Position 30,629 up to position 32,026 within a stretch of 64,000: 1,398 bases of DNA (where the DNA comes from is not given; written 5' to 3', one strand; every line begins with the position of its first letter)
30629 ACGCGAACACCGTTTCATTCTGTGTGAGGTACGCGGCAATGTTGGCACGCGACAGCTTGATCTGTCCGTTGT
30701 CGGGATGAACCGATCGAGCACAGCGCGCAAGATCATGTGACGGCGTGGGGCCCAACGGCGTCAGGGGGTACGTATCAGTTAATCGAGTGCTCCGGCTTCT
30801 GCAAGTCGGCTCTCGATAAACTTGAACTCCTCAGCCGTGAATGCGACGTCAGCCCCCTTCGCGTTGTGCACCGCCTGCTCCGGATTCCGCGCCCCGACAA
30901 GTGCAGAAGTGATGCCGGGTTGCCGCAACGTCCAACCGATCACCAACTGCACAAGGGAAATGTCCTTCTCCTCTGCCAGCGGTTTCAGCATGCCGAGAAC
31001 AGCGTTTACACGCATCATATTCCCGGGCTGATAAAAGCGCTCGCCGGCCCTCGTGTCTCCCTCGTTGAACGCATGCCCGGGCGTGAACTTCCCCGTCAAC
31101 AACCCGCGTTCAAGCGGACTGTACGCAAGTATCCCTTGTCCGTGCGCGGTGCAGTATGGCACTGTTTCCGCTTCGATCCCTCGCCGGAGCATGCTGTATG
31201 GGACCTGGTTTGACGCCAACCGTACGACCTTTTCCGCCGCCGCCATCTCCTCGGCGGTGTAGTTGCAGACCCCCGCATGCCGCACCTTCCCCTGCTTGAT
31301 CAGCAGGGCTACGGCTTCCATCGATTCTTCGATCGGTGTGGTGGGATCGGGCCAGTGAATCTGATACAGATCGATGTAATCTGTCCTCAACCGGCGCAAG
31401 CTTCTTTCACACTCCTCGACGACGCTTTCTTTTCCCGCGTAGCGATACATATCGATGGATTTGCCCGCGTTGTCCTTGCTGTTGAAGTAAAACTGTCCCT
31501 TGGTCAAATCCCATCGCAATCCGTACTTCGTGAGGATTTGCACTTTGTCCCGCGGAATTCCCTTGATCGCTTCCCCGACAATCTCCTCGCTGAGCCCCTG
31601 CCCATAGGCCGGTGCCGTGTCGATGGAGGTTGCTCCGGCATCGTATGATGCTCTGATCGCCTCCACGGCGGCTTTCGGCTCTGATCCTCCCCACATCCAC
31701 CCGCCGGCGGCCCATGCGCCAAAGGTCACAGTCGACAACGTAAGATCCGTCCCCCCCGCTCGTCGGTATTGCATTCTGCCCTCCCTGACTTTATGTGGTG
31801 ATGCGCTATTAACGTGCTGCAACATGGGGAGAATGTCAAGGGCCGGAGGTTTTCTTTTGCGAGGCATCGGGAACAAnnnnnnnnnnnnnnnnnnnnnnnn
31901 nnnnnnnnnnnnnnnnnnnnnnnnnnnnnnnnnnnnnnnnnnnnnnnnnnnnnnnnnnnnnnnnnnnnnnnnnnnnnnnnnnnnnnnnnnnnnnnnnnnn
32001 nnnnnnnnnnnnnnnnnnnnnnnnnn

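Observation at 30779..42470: Giant 3089-aa cyclic beta-1,2-glucan synthase-like gene co-oriented with a GT39/ArnT-like transferase and an aldo/keto reductase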

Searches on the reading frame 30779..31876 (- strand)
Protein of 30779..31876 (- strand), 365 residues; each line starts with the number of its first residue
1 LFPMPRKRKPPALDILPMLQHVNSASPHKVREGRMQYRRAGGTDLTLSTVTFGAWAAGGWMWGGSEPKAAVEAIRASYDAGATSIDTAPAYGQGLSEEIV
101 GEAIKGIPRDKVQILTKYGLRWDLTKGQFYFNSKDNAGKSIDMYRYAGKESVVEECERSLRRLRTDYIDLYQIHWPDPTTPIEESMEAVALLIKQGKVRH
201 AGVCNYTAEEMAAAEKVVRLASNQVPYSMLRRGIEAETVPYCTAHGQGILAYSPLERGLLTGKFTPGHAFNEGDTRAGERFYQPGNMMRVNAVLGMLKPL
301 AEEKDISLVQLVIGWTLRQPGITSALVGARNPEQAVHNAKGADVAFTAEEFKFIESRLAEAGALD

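Call 6: search_protein_families(library=pfam, proteins=[window:30779-31876:-], max_evalue=0.01)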
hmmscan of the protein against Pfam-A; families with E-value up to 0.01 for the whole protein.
window:30779-31876:- (365 aa): 1 family
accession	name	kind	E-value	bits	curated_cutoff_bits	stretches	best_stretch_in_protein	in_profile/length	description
PF00248.27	Aldo_ket_red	-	9.2e-70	235.4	24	1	50-356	2-288/291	Aldo/keto reductase family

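Call 7: search_protein_families(library=ncbifam, proteins=[window:30779-31876:-], max_evalue=0.01)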
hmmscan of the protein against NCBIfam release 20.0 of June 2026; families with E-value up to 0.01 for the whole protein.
window:30779-31876:- (365 aa): 7 families
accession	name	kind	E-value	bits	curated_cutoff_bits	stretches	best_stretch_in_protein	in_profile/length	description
NF049922.1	MethglyxlRedYdjG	equivalog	7.6e-67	225.6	550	1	36-355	2-318/326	NADH-dependent methylglyoxal reductase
NF007388.0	PRK09912.1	subfamily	1.9e-29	102.7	448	1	30-360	8-334/346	L-glyceraldehyde 3-phosphate reductase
TIGR01293.1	Kv_beta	subfamily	2.6e-23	82.6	365.4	1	35-340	1-299/319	voltage-dependent potassium channel subunit beta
NF007912.0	PRK10625.1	equivalog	4.5e-23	82.2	415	1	35-355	1-335/346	NADP(H)-dependent aldo-keto reductase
NF008377.0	PRK11172.1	equivalog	2e-16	60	327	1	148-257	71-183/267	2,5-didehydrogluconate reductase DkgB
NF007695.0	PRK10376.1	subfamily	1.4e-15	57.2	280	1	46-248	16-208/290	oxidoreductase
NF008598.0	PRK11565.1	equivalog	5.6e-14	51.9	425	1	152-224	85-160/275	2,5-didehydrogluconate reductase DkgA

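Call 47: search_solved_structures(query=window:30779-31774:-, max_evalue=1e-20)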
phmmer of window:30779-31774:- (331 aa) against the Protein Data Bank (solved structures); distinct sequences matched with E-value up to 1e-20: 40.
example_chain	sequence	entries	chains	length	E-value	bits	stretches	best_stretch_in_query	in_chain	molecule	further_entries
1pz1_A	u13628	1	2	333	1.1e-63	218.6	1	1-302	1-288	General stress protein 69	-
3n2t_A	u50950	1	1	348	5.8e-59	203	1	5-325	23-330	Putative oxidoreductase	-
1pyf_A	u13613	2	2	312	3.1e-46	161.2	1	4-324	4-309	IolS protein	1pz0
6ovq_A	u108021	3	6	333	2e-45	158.5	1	1-315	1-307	Putative Side chain reductase | MtmW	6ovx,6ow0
7utf_A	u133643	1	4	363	1.8e-38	135.7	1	17-318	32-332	Putative oxidoreductase, aryl-alcohol dehydrogenase like protein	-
6cia_A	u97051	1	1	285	2.1e-38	135.4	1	112-224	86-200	Aldo/keto reductase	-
4wgh_A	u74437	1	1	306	2.6e-38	135.1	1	112-231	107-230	Aldehyde reductase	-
3uyi_A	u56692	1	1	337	4.2e-37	131.2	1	7-321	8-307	Perakine reductase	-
3v0s_A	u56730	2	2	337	8.1e-37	130.2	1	7-321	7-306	Perakine reductase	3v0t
3v0u_A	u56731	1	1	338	8.1e-37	130.2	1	7-321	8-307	Perakine reductase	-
4xk2_A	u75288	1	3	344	2.3e-36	128.7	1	12-318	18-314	Aldo/keto reductase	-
8hw0_A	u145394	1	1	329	1.2e-35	126.4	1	1-304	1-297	NADPH-dependent aldo/keto reductase AKR6D1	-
9wk1_D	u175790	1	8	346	1.4e-35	126.2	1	1-321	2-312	DON 3-epimerase chain D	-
8hwn_B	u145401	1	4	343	3.8e-34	121.5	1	1-320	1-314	DepB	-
5dan_A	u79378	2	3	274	1.4e-33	119.6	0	115-229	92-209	2,5-diketo-D-gluconic acid reductase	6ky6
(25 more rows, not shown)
